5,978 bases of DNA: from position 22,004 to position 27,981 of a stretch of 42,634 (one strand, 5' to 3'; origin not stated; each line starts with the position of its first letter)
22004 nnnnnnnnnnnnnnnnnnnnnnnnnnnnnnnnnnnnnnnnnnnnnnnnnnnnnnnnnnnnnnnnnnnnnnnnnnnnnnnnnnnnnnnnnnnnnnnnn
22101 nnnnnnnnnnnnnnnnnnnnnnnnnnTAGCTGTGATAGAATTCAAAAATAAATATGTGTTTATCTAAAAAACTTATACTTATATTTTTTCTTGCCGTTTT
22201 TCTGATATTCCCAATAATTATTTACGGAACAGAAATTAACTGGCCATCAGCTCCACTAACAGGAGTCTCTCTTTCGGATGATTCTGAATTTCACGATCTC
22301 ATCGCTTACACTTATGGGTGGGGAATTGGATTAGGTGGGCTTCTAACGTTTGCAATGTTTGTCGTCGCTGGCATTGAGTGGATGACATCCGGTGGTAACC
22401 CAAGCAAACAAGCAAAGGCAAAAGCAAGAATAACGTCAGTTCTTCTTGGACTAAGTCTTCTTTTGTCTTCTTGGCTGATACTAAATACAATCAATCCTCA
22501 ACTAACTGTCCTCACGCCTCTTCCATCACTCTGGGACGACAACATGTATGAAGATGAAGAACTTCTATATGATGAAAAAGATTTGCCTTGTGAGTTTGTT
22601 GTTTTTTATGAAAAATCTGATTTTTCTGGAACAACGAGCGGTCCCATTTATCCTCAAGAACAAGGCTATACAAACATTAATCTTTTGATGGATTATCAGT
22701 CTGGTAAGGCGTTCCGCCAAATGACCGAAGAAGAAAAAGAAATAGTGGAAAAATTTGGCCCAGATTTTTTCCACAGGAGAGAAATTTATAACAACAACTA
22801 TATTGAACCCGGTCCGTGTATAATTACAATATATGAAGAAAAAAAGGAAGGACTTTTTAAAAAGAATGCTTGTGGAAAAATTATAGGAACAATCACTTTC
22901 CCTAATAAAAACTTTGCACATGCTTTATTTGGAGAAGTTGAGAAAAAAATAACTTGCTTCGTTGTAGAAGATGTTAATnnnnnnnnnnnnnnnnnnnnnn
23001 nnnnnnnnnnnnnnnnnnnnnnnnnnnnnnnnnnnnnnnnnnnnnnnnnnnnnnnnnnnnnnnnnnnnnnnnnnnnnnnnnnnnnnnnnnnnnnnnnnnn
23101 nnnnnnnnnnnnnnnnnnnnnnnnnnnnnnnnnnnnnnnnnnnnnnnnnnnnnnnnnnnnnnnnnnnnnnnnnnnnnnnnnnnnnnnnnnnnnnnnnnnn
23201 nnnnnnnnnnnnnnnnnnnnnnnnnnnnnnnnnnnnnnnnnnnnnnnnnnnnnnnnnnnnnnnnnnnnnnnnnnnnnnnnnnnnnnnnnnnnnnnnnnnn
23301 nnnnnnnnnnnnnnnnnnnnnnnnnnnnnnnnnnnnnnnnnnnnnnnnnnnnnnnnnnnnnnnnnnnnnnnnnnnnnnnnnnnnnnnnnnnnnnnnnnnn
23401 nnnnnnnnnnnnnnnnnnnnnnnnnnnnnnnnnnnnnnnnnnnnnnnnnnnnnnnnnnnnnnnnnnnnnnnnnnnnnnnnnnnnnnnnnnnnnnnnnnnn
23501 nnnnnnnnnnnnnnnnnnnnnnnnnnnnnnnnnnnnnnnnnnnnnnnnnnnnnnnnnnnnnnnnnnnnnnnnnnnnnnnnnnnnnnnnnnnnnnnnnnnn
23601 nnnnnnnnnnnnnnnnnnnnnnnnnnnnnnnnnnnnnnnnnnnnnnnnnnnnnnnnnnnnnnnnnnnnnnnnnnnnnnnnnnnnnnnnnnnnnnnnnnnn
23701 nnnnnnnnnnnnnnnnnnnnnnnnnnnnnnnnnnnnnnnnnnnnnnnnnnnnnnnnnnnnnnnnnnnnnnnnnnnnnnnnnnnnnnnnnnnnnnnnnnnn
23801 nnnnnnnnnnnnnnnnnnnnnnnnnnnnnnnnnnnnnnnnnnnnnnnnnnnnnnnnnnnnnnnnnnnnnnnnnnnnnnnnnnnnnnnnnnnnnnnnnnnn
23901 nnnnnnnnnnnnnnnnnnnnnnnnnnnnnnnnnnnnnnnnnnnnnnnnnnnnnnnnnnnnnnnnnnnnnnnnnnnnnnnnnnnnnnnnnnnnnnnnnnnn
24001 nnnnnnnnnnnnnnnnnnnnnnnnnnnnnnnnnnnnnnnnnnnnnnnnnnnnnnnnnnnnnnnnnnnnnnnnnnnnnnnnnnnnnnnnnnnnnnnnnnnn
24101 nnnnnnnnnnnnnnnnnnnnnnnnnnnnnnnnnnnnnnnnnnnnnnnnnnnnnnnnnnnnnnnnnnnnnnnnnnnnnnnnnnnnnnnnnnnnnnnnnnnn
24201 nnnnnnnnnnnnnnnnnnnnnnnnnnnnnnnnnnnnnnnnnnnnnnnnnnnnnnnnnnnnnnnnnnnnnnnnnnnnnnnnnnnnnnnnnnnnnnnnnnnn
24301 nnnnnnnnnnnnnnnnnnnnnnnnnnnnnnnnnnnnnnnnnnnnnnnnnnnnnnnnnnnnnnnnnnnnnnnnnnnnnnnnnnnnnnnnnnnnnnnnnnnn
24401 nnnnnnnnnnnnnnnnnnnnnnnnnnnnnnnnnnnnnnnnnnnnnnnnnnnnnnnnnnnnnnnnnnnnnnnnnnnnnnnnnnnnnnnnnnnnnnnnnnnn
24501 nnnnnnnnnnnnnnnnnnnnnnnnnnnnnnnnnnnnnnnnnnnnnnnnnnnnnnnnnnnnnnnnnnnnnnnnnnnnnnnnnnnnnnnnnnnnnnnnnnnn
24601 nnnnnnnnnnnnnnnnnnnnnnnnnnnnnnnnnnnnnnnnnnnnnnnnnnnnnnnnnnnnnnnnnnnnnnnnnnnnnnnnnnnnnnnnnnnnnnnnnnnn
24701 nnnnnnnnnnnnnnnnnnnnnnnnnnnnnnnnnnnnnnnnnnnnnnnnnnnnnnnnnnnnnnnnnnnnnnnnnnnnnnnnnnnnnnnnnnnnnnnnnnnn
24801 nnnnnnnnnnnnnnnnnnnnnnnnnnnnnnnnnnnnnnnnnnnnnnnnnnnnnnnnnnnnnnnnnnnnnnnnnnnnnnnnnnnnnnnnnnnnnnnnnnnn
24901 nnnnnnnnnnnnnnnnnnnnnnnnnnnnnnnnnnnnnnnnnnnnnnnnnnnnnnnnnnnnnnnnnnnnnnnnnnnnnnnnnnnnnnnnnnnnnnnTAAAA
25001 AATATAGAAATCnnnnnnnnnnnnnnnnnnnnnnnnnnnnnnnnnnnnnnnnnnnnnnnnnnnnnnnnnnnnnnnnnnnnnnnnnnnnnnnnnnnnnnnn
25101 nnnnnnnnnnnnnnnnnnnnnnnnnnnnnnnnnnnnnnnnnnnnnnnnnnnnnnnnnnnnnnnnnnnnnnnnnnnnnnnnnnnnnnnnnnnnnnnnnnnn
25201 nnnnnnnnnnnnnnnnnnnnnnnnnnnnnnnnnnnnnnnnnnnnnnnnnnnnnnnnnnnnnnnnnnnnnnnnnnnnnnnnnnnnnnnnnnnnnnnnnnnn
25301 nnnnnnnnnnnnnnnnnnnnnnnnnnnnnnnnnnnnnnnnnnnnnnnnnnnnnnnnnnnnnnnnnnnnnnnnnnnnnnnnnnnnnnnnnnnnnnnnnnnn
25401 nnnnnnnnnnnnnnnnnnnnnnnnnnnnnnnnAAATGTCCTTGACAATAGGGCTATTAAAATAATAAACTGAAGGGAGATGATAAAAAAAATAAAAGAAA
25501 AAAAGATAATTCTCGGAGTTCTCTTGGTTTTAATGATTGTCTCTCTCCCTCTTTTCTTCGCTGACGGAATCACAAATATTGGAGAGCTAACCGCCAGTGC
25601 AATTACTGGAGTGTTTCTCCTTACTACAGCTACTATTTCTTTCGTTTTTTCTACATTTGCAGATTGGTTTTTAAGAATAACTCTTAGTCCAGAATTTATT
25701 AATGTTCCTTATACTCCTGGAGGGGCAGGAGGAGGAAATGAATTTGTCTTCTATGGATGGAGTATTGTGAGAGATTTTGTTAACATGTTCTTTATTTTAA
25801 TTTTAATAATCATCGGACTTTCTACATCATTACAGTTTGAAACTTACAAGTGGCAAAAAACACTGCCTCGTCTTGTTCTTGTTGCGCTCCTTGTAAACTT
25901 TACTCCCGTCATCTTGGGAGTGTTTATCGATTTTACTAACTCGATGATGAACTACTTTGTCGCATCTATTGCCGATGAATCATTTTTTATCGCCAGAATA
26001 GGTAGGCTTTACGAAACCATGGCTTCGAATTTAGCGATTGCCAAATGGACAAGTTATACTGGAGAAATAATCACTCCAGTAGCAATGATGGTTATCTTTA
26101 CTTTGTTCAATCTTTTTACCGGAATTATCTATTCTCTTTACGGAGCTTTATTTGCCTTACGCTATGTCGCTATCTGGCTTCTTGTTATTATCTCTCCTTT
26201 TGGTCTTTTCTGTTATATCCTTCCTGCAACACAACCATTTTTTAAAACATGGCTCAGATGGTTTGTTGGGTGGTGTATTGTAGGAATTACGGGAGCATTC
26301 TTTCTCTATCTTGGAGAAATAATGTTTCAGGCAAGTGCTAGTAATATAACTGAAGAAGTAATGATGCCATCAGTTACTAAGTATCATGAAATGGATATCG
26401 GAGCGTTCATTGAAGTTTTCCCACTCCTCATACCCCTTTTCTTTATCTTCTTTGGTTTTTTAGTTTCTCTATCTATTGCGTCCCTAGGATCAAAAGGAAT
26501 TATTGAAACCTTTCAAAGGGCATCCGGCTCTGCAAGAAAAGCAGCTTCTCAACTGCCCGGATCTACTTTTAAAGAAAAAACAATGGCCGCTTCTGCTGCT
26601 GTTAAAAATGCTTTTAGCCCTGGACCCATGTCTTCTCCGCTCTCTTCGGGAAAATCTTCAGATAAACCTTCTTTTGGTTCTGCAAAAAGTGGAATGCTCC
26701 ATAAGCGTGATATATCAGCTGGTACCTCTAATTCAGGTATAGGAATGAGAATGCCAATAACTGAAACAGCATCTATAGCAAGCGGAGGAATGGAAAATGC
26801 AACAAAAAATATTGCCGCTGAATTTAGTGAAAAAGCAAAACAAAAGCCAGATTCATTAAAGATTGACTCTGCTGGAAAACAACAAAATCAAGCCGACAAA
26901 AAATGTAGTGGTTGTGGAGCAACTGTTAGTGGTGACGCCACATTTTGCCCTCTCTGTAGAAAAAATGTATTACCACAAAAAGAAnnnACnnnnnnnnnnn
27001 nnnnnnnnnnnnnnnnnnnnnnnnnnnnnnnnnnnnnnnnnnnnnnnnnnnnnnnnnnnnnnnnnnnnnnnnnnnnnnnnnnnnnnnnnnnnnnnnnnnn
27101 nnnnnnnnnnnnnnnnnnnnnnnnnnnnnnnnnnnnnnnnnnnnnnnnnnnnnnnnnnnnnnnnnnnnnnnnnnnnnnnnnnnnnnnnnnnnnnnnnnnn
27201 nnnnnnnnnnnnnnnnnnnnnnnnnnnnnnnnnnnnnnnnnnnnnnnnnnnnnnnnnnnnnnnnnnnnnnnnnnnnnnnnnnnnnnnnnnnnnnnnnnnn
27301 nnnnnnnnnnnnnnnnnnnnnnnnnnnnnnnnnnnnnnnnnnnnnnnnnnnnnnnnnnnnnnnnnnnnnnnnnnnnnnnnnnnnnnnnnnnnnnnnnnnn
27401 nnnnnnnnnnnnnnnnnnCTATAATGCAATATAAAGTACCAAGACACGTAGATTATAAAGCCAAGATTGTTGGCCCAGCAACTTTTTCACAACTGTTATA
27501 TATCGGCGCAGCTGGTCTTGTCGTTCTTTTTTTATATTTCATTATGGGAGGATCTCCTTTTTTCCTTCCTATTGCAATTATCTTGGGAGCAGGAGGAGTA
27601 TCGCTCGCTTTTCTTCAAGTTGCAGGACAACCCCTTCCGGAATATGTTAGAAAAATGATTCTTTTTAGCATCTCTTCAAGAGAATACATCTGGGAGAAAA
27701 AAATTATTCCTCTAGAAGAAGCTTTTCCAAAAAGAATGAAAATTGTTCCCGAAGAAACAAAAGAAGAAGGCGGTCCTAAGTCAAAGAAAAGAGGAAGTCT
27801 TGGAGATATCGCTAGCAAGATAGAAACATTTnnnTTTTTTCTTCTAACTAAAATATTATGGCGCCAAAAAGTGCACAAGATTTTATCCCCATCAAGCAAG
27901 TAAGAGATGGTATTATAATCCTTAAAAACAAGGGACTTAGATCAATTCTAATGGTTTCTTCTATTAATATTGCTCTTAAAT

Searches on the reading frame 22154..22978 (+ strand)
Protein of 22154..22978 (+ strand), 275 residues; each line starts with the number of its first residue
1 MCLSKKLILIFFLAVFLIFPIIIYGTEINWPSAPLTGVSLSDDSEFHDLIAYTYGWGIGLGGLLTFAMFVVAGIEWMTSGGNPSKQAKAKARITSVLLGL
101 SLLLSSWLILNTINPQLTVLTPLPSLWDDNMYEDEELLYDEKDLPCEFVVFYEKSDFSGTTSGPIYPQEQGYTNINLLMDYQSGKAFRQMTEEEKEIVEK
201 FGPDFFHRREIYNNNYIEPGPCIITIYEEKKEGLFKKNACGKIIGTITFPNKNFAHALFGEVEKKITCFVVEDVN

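Call 14: search_protein_families(library=pfam, proteins=[window:22154-22978:+], max_evalue=0.001)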
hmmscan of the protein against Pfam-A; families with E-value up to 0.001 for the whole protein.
window:22154-22978:+ (275 aa): 1 family
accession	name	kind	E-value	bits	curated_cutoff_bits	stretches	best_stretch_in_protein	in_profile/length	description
PF18895.5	T4SS_pilin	-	1.4e-09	38.3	26.6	1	56-113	15-71/71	Type IV secretion system pilin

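Call 84: search_protein_families(library=ncbifam, proteins=[window:22154-22978:+], max_evalue=0.01)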
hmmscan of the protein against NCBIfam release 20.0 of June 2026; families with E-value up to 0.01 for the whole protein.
window:22154-22978:+ (275 aa): 1 family
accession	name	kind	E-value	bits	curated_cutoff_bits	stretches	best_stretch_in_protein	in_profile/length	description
NF045849.1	ICE_MMCAP2_0565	equivalog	0.0001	21.9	40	1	51-113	11-76/80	Mbov_0395 family pilin-like conjugal transfer protein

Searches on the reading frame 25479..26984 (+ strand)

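Call 5: search_protein_families(library=pfam, proteins=[window:25479-26984:+], max_evalue=0.01)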
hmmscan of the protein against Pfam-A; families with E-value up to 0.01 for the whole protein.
window:25479-26984:+ (502 aa): 2 families
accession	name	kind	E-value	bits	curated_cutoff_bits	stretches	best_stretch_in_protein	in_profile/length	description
PF10571.15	UPF0547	-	0.0018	18.8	29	1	474-493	1-20/26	Uncharacterised protein family UPF0547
PF13240.11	Zn_Ribbon_1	-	0.0095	16.1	25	0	475-493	1-19/23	zinc-ribbon domain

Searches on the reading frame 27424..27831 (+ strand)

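Call 5: search_protein_families(library=pfam, proteins=[window:27424-27831:+], max_evalue=0.01)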
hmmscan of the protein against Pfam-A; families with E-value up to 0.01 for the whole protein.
window:27424-27831:+ (136 aa): 1 family
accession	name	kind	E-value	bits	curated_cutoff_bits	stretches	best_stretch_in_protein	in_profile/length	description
PF12666.12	PrgI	-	1.4e-08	35.6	27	1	4-88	1-89/91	PrgI family protein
